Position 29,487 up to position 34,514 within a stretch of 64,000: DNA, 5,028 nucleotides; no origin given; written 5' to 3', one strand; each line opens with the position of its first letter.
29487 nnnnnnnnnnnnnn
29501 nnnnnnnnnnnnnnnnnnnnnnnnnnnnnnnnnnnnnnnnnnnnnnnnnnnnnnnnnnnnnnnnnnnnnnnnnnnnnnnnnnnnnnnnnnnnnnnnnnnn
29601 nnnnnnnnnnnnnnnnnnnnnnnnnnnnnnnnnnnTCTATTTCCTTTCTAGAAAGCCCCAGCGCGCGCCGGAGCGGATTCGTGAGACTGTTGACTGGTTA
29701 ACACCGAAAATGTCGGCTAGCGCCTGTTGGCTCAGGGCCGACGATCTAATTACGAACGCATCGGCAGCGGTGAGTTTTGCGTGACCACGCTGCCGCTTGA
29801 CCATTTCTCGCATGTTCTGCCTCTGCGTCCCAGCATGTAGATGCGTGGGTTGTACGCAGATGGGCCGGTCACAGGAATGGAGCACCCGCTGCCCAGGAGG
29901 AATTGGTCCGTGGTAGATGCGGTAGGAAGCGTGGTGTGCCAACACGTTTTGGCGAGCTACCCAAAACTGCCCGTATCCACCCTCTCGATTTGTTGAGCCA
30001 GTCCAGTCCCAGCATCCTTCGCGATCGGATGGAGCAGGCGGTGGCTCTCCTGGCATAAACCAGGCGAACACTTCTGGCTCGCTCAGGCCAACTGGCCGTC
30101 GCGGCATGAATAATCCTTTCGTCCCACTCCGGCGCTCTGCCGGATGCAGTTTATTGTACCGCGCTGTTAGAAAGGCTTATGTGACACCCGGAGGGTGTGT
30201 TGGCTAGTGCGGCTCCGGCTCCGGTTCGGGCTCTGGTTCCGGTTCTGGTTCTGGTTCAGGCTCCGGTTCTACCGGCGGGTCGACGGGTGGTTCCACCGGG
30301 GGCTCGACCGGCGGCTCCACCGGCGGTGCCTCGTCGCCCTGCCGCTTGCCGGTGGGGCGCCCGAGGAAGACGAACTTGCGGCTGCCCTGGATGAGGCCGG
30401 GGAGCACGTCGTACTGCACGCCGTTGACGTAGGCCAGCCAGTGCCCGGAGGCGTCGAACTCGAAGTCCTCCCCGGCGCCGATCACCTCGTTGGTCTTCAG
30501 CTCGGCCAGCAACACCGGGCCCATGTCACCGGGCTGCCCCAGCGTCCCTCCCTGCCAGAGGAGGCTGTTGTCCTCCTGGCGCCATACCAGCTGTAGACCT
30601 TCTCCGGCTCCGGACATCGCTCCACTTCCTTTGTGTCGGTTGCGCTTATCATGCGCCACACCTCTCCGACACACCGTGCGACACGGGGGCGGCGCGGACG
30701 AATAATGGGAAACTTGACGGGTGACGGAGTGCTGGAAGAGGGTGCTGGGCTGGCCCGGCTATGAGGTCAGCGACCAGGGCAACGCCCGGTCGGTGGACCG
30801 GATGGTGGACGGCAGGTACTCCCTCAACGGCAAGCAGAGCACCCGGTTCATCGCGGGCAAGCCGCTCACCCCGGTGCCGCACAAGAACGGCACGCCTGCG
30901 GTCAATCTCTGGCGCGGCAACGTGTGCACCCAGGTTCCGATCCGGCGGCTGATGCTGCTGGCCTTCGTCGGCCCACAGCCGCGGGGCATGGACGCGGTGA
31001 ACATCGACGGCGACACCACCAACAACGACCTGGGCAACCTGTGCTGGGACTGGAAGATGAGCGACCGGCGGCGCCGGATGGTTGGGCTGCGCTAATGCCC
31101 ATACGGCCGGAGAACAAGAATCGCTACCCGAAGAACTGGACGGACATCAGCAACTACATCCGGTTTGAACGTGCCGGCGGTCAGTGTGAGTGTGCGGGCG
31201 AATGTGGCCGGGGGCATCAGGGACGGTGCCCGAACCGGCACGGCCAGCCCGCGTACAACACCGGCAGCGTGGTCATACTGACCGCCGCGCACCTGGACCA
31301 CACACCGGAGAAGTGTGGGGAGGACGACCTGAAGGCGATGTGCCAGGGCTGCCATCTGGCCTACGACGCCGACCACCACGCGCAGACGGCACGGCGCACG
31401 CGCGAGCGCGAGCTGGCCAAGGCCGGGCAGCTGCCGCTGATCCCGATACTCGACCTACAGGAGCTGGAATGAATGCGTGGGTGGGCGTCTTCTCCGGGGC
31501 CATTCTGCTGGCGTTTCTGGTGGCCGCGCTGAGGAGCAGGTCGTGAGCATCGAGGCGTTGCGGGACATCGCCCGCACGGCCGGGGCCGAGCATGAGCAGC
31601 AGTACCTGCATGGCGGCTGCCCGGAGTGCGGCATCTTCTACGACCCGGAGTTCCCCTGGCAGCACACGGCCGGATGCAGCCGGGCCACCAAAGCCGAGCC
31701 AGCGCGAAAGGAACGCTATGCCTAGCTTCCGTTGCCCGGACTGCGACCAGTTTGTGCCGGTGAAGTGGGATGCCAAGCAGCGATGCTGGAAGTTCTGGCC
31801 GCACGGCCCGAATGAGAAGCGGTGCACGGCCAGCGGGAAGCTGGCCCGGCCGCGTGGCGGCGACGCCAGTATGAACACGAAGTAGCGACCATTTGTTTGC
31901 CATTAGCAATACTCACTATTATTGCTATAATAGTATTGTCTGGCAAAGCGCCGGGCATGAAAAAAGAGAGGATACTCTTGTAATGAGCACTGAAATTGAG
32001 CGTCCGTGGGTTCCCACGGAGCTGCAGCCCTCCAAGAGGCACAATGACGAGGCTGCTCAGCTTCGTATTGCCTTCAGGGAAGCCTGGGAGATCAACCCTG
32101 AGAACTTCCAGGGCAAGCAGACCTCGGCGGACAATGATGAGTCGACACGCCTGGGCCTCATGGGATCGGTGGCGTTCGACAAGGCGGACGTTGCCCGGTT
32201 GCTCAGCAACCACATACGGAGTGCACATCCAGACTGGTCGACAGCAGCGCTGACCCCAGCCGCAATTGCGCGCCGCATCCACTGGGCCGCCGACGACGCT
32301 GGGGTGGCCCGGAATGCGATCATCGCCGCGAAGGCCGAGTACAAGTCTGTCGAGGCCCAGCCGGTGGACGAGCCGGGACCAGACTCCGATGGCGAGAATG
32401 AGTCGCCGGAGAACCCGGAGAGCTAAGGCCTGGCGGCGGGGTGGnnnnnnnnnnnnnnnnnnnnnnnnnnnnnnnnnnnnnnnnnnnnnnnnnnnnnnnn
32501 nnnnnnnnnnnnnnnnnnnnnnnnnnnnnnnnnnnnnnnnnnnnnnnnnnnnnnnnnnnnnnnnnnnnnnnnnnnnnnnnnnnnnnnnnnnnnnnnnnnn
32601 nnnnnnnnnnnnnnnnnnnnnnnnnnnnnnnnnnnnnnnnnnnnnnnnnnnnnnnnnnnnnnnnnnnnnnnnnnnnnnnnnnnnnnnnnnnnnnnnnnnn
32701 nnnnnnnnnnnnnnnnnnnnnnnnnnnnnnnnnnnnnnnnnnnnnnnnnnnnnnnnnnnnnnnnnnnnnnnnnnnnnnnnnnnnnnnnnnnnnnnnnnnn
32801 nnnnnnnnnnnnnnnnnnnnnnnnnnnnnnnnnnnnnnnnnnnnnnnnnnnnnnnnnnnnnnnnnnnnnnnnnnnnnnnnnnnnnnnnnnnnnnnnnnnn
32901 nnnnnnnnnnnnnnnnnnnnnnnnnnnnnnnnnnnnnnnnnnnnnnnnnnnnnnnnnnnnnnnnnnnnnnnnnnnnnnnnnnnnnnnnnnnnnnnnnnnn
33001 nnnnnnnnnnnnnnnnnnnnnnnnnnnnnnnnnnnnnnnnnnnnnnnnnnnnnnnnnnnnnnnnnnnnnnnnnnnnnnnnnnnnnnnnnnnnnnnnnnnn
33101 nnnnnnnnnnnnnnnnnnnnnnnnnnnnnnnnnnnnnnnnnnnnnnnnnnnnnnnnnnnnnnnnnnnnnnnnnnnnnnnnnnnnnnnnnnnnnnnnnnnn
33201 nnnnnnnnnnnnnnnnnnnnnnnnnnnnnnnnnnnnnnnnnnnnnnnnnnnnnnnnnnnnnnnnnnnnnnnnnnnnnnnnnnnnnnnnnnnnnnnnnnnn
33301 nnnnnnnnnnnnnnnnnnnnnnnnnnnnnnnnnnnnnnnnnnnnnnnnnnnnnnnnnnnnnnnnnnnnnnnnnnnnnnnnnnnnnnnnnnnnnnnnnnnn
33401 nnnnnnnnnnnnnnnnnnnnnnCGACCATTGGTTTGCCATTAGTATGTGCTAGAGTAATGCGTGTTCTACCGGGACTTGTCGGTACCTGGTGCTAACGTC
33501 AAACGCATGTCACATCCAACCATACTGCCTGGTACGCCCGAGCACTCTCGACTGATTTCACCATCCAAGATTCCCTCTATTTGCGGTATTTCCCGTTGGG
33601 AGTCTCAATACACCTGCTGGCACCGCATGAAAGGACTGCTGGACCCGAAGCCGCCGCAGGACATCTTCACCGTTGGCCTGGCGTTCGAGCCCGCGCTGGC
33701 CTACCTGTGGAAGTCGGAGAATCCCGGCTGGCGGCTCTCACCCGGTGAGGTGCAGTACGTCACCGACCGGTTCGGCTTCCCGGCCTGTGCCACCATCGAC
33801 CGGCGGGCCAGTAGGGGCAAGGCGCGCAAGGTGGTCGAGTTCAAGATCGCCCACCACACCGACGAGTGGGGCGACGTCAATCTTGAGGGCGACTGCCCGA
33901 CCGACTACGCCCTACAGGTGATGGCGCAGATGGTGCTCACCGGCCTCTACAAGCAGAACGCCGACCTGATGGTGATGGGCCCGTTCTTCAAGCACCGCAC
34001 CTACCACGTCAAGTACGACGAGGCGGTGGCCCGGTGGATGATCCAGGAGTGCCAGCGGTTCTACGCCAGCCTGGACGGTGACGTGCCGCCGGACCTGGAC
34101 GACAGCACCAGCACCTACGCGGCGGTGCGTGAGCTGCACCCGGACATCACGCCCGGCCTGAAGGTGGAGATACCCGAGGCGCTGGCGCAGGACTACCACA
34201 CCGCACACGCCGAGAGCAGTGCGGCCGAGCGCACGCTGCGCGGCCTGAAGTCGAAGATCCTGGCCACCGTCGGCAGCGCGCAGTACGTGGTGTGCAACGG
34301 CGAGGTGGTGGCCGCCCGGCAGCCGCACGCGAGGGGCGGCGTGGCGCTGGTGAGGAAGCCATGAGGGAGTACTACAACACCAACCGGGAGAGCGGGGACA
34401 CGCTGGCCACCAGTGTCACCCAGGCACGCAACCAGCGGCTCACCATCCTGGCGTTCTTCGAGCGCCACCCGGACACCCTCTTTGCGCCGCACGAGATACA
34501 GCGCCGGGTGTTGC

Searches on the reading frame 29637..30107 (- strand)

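Call 64: search_protein_families(library=pfam, proteins=[window:29637-30107:-], max_evalue=0.05)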
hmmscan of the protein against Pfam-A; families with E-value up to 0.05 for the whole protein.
window:29637-30107:- (156 aa): 11 families
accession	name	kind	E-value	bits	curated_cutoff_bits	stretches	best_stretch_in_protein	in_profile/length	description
PF13392.12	HNH_3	-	8.4e-07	29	24.8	1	56-100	2-46/46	HNH endonuclease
PF13613.12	HTH_Tnp_4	-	0.00071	19.6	27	1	125-144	20-39/53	Helix-turn-helix of DDE superfamily endonuclease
PF20432.4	Xre-like-HTH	-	0.00077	20.2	25.8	1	105-147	5-47/63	Antitoxin Xre-like helix-turn-helix domain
PF01381.28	HTH_3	-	0.0024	18.3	23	1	125-148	10-33/55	Helix-turn-helix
PF05551.17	zf-His_Me_endon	-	0.0036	17.9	27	1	72-101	64-93/131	Zinc-binding loop region of homing endonuclease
PF13744.12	HTH_37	-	0.0057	16.9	27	1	110-148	17-55/80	Helix-turn-helix domain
PF13384.12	HTH_23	-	0.007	16.6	24.6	1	124-146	17-39/50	Homeodomain-like domain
PF13545.12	HTH_Crp_2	-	0.016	15.6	27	1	124-144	22-42/70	Crp-like helix-turn-helix domain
PF05269.17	Phage_CII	-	0.017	15.8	21.3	1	113-145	12-44/91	Bacteriophage CII protein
PF05225.22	HTH_psq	-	0.02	15.1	20.4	1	118-143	10-35/45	helix-turn-helix, Psq domain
PF12802.13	MarR_2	-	0.038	14.6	27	0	118-144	13-40/61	MarR family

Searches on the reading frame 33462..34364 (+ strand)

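Call 16: search_protein_families(library=phrogs, proteins=[window:33462-34364:+], max_evalue=0.001)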
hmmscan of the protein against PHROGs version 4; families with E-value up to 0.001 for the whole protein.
window:33462-34364:+ (300 aa): 1 family
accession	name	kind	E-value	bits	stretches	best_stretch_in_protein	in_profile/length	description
phrog_434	-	DNA, RNA and nucleotide metabolism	7.6e-60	204.1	1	15-295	47-331/372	RecE-like recombination exonuclease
